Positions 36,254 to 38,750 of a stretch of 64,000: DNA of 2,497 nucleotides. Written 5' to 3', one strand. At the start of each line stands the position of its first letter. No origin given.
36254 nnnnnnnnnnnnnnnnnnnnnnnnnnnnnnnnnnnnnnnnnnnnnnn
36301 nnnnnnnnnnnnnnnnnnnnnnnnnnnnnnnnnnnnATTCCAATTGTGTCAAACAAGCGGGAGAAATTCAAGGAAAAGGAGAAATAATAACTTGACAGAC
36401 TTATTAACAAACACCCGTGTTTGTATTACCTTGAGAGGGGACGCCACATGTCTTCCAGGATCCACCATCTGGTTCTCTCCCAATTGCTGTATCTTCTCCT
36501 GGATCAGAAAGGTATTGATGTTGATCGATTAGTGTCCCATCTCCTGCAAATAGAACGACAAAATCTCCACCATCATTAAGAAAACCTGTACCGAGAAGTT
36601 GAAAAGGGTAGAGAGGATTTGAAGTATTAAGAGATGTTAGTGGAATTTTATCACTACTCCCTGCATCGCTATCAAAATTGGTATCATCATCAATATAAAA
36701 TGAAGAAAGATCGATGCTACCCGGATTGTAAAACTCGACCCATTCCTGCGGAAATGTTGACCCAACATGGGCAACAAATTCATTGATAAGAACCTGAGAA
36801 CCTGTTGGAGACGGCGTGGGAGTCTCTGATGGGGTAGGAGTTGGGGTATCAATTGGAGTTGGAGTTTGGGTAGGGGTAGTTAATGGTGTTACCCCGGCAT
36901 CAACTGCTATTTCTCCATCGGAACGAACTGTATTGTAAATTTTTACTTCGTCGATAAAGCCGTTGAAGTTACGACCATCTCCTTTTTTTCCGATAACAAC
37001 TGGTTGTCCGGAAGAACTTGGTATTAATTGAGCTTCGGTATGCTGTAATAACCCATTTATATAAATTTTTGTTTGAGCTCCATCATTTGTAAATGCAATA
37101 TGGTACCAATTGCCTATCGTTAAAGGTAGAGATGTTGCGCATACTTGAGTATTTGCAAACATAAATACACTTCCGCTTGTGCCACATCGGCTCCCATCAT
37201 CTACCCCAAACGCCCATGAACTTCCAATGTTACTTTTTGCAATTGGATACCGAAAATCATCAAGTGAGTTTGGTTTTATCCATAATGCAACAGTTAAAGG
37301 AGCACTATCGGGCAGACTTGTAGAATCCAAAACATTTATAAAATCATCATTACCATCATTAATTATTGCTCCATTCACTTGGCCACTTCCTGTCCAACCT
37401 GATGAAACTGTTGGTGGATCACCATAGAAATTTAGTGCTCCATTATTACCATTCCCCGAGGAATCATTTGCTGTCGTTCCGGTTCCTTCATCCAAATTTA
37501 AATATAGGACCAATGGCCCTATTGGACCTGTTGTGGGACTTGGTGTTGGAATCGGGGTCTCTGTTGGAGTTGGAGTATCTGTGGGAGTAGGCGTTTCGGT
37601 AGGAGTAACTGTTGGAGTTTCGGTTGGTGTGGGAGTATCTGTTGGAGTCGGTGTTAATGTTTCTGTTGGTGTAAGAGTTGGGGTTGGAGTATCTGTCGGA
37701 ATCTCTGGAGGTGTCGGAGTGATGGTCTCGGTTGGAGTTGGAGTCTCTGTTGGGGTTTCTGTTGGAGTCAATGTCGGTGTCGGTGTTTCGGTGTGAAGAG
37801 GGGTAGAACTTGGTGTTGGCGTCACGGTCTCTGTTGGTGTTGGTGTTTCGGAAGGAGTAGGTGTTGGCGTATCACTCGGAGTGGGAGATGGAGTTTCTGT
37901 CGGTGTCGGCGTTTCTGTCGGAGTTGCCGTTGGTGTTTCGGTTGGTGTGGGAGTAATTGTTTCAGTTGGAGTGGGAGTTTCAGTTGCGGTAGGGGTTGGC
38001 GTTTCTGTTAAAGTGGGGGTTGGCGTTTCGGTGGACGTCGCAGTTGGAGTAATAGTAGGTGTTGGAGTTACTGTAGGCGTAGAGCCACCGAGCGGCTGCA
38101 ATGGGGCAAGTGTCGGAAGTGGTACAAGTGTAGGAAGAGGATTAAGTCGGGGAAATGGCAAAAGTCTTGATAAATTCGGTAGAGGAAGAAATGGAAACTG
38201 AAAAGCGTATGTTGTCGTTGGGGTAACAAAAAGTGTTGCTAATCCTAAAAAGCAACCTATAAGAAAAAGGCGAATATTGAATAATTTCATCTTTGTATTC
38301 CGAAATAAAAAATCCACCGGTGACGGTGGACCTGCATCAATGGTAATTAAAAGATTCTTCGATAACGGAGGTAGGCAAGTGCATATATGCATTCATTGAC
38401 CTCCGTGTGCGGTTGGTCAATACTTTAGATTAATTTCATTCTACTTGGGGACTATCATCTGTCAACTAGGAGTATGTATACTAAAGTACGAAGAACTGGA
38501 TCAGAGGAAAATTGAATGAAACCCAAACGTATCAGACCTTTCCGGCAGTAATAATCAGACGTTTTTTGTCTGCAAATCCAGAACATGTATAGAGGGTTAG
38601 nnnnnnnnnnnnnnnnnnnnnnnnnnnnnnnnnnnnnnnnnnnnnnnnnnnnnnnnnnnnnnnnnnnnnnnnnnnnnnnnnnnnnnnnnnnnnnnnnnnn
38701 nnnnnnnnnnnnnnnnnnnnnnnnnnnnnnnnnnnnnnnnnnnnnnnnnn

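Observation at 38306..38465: Leader motif copy A upstream of the LamG/lamin-tail TP-repeat protein gene, with SD sequestration and an intrinsic terminator inside the annotated N-terminal extension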

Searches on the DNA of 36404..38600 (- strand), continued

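Call 75: search_with_rna_model(model_id=R2, source=window, max_evalue=5, filters=off)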
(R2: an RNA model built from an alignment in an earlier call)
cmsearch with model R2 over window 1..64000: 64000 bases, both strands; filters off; matches with E-value up to 5: 8.
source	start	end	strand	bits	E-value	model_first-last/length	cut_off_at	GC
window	49854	49882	-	38.9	1.2e-10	1-29/29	no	0.55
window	38394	38422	-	36.9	6.3e-10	1-29/29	no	0.52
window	43407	43435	-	35.9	1.5e-09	1-29/29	no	0.52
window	54642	54673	+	13.2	0.17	1-29/29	no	0.34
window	34837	34858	-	11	1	1-29/29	no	0.32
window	36940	36960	-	10.3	1.8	1-29/29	no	0.33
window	5170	5203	+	10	2.3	1-29/29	no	0.5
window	31958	31979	-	9.2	4.5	1-29/29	no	0.36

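Call 95: search_with_rna_model(model_id=R2, sources=[L038, L039, L040, L041, L042, L043, L044, L045, L046, L047, L048], max_evalue=0.01)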
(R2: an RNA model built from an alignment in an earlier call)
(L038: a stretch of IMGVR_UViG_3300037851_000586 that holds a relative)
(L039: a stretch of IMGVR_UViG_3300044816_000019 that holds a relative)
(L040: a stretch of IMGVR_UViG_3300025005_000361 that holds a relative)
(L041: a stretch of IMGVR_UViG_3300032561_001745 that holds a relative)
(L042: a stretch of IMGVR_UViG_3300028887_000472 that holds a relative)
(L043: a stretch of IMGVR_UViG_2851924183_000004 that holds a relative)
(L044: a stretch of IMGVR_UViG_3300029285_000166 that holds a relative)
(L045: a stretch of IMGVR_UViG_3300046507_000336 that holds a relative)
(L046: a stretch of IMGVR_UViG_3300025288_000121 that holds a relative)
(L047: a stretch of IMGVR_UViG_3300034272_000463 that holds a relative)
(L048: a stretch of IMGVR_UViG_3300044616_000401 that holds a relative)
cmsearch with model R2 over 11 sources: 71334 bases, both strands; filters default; matches with E-value up to 0.01: 6.
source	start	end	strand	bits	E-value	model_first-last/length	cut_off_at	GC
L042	2277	2305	+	24.1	2.5e-05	1-29/29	no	0.45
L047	4176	4204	+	22.8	7.1e-05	1-29/29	no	0.62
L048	1535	1553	+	20.9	0.00034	6-24/29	no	0.63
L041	1530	1558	+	19.2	0.0014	1-29/29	no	0.66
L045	5295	5324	-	18.5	0.0023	1-29/29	no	0.63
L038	5747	5763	-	17.9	0.004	7-23/29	no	0.59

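Call 99: build_rna_model(alignment_id=A8, structure=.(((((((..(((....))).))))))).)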
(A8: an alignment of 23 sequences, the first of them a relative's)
Model R3 built from alignment A8 (23 sequences, 29 columns); structure: as given.
model positions 29; base pairs 10; branch points 0; effective number of sequences 23; information 1.05 bits per position. Calibrated on 0.2 Mb of random sequence (short: E-values are rough).
structure used (alignment columns):
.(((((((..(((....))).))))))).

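Call 100: search_with_rna_model(model_id=R3, source=window, max_evalue=5, filters=off, show_alignments=3)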
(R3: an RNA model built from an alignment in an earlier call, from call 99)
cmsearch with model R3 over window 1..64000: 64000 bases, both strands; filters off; matches with E-value up to 5: 7.
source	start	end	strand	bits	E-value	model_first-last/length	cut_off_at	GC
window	49854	49882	-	38.3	1.5e-10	1-29/29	no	0.55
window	38394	38422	-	35.4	1.5e-09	1-29/29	no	0.52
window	43407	43435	-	33.1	1.1e-08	1-29/29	no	0.52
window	54642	54673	+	13.4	0.13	1-29/29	no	0.34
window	5170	5203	+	10.9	0.96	1-29/29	no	0.5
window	34837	34858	-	10.7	1.1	1-29/29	no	0.32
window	36940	36960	-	10.3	1.6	1-29/29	no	0.33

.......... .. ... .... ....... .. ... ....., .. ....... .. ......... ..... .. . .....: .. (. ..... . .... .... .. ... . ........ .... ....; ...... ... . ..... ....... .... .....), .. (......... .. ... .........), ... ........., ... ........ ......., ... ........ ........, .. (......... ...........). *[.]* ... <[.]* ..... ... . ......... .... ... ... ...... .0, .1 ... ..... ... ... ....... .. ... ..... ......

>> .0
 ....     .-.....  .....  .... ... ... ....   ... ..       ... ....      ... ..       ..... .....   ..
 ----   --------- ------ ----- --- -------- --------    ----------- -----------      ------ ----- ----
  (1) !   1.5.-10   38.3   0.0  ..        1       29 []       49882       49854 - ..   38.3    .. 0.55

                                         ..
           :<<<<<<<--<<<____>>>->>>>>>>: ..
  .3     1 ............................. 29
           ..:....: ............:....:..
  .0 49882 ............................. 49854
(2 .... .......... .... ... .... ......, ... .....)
